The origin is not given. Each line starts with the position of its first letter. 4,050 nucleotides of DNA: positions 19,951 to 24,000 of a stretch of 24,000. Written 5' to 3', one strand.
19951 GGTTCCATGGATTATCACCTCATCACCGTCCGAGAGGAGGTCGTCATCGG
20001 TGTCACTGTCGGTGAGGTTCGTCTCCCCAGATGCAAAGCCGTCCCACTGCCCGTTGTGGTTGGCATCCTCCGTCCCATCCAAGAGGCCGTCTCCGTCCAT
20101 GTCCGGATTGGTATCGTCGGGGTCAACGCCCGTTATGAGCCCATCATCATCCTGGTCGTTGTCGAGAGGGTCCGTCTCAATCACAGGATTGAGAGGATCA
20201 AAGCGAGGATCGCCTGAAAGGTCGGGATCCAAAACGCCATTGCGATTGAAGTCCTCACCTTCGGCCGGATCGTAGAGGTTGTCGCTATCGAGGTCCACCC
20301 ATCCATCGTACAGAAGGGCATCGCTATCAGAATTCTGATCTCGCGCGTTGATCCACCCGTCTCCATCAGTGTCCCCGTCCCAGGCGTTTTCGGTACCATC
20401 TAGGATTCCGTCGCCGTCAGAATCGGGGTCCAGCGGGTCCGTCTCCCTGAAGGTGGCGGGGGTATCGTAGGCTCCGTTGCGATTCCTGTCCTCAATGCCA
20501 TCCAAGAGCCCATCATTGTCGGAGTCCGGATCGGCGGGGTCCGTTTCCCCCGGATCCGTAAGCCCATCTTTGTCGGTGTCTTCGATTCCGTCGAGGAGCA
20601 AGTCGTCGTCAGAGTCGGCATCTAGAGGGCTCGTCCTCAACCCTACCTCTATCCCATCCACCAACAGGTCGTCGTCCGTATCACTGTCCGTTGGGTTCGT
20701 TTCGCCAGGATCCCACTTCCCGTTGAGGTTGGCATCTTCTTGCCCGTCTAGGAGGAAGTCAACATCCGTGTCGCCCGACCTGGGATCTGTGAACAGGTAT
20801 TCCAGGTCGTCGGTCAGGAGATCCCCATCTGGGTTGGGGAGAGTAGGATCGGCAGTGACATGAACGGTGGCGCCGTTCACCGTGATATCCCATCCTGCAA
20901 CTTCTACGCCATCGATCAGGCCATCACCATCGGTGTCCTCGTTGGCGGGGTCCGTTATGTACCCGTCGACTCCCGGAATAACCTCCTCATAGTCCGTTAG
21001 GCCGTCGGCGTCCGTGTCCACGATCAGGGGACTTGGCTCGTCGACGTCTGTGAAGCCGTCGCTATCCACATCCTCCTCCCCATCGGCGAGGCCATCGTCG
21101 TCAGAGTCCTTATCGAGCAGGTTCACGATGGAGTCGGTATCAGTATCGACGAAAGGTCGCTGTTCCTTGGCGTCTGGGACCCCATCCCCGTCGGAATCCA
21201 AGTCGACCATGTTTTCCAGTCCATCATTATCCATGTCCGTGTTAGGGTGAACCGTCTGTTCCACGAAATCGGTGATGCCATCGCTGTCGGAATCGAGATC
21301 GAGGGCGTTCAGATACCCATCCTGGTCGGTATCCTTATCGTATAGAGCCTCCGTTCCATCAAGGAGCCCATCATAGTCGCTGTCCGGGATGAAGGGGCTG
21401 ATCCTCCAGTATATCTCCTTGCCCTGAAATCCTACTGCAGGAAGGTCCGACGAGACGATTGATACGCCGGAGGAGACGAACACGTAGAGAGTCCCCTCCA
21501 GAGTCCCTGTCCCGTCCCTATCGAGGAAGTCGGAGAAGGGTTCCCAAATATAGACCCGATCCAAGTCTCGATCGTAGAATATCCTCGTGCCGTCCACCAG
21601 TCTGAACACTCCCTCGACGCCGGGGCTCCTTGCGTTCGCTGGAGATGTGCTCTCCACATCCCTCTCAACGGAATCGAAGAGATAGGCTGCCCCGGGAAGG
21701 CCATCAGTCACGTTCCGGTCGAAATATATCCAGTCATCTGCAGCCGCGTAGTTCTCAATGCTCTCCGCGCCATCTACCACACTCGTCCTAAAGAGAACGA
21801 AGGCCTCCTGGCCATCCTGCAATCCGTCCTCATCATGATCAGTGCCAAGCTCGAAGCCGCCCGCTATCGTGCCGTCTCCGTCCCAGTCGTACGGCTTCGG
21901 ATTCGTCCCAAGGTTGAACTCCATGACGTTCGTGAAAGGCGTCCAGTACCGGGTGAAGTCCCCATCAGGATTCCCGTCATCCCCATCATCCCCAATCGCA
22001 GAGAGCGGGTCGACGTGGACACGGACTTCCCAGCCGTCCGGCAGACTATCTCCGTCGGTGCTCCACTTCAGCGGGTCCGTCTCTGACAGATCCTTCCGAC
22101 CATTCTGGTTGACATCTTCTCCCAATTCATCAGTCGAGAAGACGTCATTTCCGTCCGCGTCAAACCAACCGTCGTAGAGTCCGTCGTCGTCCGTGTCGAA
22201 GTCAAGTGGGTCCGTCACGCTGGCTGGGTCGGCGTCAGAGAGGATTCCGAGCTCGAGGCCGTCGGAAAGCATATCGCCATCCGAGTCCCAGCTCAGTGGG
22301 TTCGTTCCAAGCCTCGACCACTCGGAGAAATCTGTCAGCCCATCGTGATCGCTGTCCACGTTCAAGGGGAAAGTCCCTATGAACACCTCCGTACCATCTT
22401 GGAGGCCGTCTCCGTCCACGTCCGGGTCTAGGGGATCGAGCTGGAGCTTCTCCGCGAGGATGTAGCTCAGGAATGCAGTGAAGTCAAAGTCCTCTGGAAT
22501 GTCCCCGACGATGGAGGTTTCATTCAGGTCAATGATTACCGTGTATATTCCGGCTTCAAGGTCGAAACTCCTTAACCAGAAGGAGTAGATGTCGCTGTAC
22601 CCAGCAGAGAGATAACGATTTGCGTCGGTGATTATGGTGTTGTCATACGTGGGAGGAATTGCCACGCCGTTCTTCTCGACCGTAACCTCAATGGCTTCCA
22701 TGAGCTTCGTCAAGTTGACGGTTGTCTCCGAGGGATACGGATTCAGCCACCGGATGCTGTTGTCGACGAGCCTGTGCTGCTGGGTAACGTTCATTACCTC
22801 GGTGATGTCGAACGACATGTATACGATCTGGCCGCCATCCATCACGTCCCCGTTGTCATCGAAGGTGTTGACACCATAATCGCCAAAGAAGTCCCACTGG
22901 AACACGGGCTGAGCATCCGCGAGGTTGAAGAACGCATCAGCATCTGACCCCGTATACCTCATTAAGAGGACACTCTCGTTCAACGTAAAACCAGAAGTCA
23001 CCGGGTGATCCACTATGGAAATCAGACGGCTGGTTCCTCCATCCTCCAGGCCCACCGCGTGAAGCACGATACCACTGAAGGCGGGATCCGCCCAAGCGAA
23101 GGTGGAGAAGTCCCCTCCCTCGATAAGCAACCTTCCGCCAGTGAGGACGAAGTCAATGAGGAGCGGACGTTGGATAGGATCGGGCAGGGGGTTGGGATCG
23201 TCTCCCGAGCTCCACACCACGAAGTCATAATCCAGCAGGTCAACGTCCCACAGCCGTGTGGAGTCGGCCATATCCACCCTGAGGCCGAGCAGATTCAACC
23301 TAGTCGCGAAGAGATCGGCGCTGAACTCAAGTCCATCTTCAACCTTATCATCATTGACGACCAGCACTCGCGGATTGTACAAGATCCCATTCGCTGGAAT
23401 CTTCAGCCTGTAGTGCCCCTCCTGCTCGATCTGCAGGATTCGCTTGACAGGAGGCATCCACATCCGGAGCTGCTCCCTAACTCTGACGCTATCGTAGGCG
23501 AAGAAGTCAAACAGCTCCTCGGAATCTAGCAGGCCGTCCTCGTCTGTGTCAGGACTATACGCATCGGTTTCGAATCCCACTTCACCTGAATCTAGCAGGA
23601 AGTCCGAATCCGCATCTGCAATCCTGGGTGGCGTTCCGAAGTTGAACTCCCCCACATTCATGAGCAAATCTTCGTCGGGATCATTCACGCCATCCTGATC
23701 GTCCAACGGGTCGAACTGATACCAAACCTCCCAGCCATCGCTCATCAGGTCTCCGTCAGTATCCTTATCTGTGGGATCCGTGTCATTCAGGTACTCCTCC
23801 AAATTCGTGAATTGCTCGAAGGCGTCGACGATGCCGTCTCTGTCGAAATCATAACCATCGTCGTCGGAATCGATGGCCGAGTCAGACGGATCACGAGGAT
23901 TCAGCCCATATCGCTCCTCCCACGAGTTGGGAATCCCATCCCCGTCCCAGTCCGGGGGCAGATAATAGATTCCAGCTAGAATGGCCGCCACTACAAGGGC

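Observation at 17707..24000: Giant, extremely acidic protein with ~50 TSP3-like repeats occupying a quarter of the window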

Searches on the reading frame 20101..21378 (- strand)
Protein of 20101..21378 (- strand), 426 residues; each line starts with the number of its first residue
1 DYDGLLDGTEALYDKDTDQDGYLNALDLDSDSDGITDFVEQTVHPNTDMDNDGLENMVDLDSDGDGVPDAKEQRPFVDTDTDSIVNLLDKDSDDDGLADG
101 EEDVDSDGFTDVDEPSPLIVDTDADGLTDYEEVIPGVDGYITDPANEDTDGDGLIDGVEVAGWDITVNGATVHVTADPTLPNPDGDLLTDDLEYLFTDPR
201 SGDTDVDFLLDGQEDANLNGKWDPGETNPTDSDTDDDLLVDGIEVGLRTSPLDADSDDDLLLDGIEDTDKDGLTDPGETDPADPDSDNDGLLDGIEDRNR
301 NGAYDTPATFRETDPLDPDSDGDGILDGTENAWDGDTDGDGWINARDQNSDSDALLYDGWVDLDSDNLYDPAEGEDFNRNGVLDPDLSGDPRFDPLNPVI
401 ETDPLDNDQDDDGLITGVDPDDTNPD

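Call 59: search_solved_structures(query=window:20101-21378:-, max_evalue=1, show_alignments=3)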
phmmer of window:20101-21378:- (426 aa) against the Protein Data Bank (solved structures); distinct sequences matched with E-value up to 1: 0.

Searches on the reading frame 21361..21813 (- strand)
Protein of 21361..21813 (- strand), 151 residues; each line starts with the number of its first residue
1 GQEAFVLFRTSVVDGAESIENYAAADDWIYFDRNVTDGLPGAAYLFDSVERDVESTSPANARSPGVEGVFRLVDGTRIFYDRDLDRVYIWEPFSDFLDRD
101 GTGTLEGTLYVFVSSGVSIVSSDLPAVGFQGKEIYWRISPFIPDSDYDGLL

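Call 16: search_protein_families(library=pfam, proteins=[window:21361-21813:-], max_evalue=1)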
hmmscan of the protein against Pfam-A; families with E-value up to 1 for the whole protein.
window:21361-21813:- (151 aa): 0 families

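Call 17: search_protein_families(library=ncbifam, proteins=[window:21361-21813:-], max_evalue=1)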
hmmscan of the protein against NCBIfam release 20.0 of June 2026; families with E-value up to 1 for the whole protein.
window:21361-21813:- (151 aa): 0 families

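Call 63: search_protein_families(library=phrogs, proteins=[window:21361-21813:-], max_evalue=0.1)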
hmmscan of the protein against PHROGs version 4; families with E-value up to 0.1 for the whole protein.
window:21361-21813:- (151 aa): 1 family
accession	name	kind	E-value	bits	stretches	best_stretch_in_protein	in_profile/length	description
phrog_2788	-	unknown function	0.031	15.6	1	13-51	56-94/111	-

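Call 64: search_protein_families(library=padloc, proteins=[window:21361-21813:-], max_evalue=0.1)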
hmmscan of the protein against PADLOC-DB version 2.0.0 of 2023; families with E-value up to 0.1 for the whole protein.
window:21361-21813:- (151 aa): 0 families

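Call 87: search_solved_structures(query=A6, max_evalue=10)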
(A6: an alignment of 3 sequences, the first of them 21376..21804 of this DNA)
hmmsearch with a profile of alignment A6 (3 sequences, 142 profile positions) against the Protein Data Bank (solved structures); distinct sequences matched with E-value up to 10: 0.

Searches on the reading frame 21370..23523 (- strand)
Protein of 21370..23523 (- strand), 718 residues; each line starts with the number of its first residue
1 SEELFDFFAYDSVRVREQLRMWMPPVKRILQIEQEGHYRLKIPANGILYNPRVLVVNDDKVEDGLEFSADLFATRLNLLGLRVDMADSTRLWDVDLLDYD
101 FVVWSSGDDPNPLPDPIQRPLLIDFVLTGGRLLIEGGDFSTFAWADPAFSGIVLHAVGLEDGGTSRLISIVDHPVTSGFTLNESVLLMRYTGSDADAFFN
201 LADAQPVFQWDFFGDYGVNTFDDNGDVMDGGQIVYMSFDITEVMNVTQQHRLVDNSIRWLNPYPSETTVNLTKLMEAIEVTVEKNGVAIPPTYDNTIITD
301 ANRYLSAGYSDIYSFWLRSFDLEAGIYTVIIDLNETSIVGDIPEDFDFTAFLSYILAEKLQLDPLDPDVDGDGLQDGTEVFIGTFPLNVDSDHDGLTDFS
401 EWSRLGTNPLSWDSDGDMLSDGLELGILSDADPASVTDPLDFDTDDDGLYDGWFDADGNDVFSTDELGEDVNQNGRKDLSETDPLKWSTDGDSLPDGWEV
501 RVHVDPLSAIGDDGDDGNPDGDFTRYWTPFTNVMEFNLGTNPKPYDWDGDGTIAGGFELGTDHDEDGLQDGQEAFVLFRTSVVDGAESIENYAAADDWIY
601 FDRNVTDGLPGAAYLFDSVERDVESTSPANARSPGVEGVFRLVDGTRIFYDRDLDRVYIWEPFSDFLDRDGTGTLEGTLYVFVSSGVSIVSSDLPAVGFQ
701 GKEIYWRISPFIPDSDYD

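Call 46: predict_structure(alignment_id=A3)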
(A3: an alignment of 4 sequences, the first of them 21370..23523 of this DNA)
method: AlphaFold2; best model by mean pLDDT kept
length: 718 residues; sequences in the alignment: 4
mean_pLDDT: 39.5   pTM: 0.34
mean pLDDT of the five models: 39.5, 37.4, 37.1, 33.8, 32.5
residues with pLDDT >= 90: 0; 70-90: 42; 50-70: 128; < 50: 548
segments of 3 or more residues with pLDDT < 50: 1-24, 43-49, 61-66, 137-230, 237-244, 262-269, 294-315, 343-718
pLDDT, mean of each block of 10 residues (from residue 1): 25 26 51 59 47 70 52 63 71 71 65 59 66 57 44 33 32 35 34 26 31 34 39 53 52 57 46 60 77 47 34 50 66 62 48 46 37 37 23 24 24 24 22 26 26 34 29 36 29 24 23 25 24 26 27 29 36 30 29 28 27 29 25 28 36 40 40 39 31 26 27 27
secondary structure, 60 per line:
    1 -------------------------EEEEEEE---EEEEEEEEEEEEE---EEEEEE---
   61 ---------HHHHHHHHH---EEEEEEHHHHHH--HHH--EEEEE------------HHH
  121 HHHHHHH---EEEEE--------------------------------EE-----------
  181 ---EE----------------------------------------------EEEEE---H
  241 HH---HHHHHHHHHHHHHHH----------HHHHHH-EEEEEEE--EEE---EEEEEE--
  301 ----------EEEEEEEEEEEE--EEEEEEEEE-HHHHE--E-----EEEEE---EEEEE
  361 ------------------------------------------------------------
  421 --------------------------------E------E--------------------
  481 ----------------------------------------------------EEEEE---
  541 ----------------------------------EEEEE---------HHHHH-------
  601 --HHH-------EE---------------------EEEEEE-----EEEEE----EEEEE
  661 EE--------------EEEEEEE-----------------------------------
elements in order (helices of 4 or more, strands of 3 or more residues): E26-32 E36-48 E52-57 H70-78 E82-87 H88-93 E101-105 H118-127 E131-135 E232-236 H246-260 H271-276 E278-284 E287-289 E293-298 E311-322 E325-333 H335-338 E348-352 E356-360 E533-537 E575-579 H589-593 E636-641 E647-651 E656-662 E677-683

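Call 51: fold_search(model_id=the predicted structure, library=pdb)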
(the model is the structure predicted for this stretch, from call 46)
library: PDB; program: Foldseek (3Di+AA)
matches with E <= 10: 197; with E <= 0.001: 0
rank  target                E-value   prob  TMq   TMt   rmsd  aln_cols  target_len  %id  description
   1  5lji_A                7.5e-02  0.92  0.10  0.41   4.0        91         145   25  Streptococcus pneumonia TIGR4 flavodoxin: structural and biophysical characterization of a novel drug target (released 2016-08-31)
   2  1fln                  7.5e-02  0.87  0.11  0.45   4.9       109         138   16  CLOSTRIDIUM BEIJERINCKII FLAVODOXIN MUTANT: D58P REDUCED (released 1997-03-12)
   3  6h5e_A                8.4e-02  0.38  0.16  0.36  11.9       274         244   10  Crystal Structure of the GatD/MurT Enzyme Complex from Staphylococcus aureus with bound AMPPNP (released 2018-09-05)
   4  2fox                  1.1e-01  0.84  0.10  0.41   4.3        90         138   13  CLOSTRIDIUM BEIJERINCKII FLAVODOXIN: SEMIQUINONE (released 1997-03-12)
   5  6gs2_A                1.3e-01  0.35  0.16  0.35  10.0       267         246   10  Crystal Structure of the GatD/MurT Enzyme Complex from Staphylococcus aureus (released 2018-09-05)
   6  1fld                  1.8e-01  0.57  0.09  0.37   4.6        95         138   16  CLOSTRIDIUM BEIJERINCKII FLAVODOXIN MUTANT: G57T OXIDIZED (released 1997-03-12)
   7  5n9m_A                1.9e-01  0.25  0.15  0.33   9.9       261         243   10  Crystal structure of GatD - a glutamine amidotransferase from Staphylococcus aureus involved in peptidoglycan amidatio (released 2018-03-14)
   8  5ljl                  2.2e-01  0.47  0.10  0.37   6.4       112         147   24  Streptococcus pneumonia TIGR4 flavodoxin: structural and biophysical characterization of a novel drug target (released 2016-08-31)
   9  5n9m_B                2.2e-01  0.14  0.13  0.30  13.1       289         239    8  Crystal structure of GatD - a glutamine amidotransferase from Staphylococcus aureus involved in peptidoglycan amidatio (released 2018-03-14)
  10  5veg_B                2.3e-01  0.69  0.10  0.40   5.6       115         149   17  Structure of a Short-Chain Flavodoxin Associated with a Non-Canonical PDU Bacterial Microcompartment (released 2017-10-11)
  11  3fxa_A                2.4e-01  0.75  0.10  0.32   4.1        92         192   11  Crystal structure of a putative sugar-phosphate isomerase (lmof2365_0531) from listeria monocytogenes str. 4b f2365 at (released 2009-02-03)
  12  7pu4_C                2.4e-01  0.60  0.10  0.45   8.8       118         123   14  Crystal structure of the dimer RBP-N and RBP-Trunc from Thermotoga maritima Ribose Binding Protein (released 2023-03-08)
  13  8kb7_C                2.4e-01  0.51  0.08  0.11   4.6        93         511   10  Crystal structure of UDP/mannose-bound AGO61/beta-1,4-N-Acetylglucosaminyltransferase 2 (POMGNT2) (released 2024-08-07)
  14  3u7r_A                3.9e-01  0.30  0.09  0.27   7.1       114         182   13  FerB - flavoenzyme NAD(P)H:(acceptor) oxidoreductase (FerB) from Paracoccus denitrificans (released 2012-10-24)
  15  3hly_B                3.9e-01  0.21  0.09  0.33   6.4       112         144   12  Crystal Structure of the Flavodoxin-like domain from Synechococcus sp Q5MZP6_SYNP6 protein. Northeast Structural Genom (released 2009-06-09)
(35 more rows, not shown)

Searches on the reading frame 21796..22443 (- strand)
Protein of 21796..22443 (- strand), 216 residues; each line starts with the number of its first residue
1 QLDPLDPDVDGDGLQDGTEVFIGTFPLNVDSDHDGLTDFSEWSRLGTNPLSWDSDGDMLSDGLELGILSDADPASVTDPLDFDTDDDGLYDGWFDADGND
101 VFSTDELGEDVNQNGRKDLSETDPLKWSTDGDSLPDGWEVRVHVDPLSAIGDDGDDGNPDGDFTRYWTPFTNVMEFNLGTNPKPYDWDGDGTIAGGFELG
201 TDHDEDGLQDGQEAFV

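Call 16: search_protein_families(library=pfam, proteins=[window:21796-22443:-], max_evalue=1)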
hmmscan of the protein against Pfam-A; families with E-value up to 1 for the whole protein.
window:21796-22443:- (216 aa): 1 family
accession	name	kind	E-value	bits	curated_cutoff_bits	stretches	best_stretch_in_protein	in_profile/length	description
PF18884.5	TSP3_bac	-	7.7e-06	26.1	25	2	8-28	1-21/22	Bacterial TSP3 repeat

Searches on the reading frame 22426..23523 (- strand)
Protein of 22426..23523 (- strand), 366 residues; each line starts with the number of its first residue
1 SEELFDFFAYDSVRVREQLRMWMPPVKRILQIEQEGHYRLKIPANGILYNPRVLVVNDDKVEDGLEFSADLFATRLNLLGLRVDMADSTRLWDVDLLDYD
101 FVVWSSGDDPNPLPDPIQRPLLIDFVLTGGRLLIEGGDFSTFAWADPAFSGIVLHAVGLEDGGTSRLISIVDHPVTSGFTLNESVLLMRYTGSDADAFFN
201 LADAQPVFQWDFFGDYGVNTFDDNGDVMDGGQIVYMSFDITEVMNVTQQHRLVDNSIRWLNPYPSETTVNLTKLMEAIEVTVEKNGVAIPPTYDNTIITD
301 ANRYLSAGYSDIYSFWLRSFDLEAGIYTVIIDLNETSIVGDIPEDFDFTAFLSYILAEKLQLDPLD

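Call 16: search_protein_families(library=pfam, proteins=[window:22426-23523:-], max_evalue=1)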
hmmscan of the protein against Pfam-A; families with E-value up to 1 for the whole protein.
window:22426-23523:- (366 aa): 1 family
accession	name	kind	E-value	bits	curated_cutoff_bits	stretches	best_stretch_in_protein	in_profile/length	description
PF02518.31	HATPase_c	-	0.057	14.3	26.4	1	252-293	13-53/111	Histidine kinase-, DNA gyrase B-, and HSP90-like ATPase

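Call 17: search_protein_families(library=ncbifam, proteins=[window:22426-23523:-], max_evalue=1)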
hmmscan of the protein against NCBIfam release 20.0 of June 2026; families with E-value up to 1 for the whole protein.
window:22426-23523:- (366 aa): 1 family
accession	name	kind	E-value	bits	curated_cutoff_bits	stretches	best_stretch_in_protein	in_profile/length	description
NF004944.0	PRK06292.2-2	equivalog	0.22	10.1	619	1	250-296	58-104/460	dihydrolipoyl dehydrogenase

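Call 18: search_solved_structures(query=window:22426-23523:-, max_evalue=10)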
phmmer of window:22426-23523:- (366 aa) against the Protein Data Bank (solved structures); distinct sequences matched with E-value up to 10: 0.

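Call 21: find_homologous_proteins(query=window:22426-23523:-, max_evalue=0.001)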
Query window:22426-23523:- (366 aa): 1 proteins with E <= 0.001 among 4336 candidates.
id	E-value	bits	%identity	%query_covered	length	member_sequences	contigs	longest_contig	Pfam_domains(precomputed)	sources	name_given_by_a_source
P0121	1.1e-10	59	34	44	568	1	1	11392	PF13860.13,PF01483.28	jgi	-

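Call 63: search_protein_families(library=phrogs, proteins=[window:22426-23523:-], max_evalue=0.1)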
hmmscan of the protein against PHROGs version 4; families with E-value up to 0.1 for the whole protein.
window:22426-23523:- (366 aa): 1 family
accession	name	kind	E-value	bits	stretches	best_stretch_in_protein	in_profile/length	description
phrog_29017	-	unknown function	0.088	14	0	212-305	35-130/142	-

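Call 64: search_protein_families(library=padloc, proteins=[window:22426-23523:-], max_evalue=0.1)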
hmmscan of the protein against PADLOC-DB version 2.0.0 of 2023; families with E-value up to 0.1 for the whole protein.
window:22426-23523:- (366 aa): 0 families

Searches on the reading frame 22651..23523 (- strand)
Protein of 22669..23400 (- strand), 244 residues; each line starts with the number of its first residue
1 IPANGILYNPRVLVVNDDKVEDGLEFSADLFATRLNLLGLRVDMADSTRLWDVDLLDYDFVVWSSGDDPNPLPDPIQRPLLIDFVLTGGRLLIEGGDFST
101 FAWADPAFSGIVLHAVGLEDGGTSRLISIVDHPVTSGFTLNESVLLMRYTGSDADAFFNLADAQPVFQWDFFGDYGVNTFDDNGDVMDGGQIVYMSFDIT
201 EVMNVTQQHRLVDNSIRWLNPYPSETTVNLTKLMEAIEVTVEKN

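Call 66: search_protein_families(library=pfam, proteins=[window:22669-23400:-], max_evalue=10)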
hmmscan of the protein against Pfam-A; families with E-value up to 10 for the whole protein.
window:22669-23400:- (244 aa): 0 families

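Call 85: search_solved_structures(query=A5, max_evalue=10, show_alignments=2)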
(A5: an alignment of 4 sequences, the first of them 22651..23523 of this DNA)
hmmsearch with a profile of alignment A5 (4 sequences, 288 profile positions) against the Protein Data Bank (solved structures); distinct sequences matched with E-value up to 10: 4.
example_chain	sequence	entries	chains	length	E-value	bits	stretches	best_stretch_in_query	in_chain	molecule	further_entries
5lji_A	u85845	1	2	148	0.02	17.3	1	60-132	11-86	Flavodoxin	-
5ljl_A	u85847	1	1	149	0.02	17.3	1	60-132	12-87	Flavodoxin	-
2hiy_A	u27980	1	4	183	0.32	13.4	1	76-155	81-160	Hypothetical protein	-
3noj_A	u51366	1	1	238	1.8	10.9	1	52-110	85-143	4-carboxy-4-hydroxy-2-oxoadipate aldolase/oxaloacetate decarboxylase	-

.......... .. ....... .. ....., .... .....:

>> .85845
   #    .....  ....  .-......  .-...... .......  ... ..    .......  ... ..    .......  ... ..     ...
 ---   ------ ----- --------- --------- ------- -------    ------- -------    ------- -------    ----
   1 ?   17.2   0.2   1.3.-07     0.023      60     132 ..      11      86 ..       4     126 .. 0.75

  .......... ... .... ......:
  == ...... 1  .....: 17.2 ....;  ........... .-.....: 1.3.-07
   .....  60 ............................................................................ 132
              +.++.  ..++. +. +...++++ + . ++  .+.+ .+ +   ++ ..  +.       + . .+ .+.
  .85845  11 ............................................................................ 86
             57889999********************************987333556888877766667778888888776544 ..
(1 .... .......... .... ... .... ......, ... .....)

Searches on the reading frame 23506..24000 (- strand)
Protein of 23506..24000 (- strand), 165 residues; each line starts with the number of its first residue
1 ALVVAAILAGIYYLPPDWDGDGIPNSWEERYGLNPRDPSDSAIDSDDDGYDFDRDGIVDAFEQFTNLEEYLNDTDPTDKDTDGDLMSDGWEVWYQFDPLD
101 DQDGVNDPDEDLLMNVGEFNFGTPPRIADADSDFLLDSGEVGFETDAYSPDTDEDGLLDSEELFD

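Call 16: search_protein_families(library=pfam, proteins=[window:23506-24000:-], max_evalue=1)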
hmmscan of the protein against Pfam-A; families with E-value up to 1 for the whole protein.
window:23506-24000:- (165 aa): 2 families
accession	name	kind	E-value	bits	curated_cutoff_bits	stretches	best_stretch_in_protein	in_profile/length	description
PF18884.5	TSP3_bac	-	0.0016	18.7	25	3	80-100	1-21/22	Bacterial TSP3 repeat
PF18454.7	Mtd_N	-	0.18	12.2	26.3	1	132-147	12-27/37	Major tropism determinant N-terminal domain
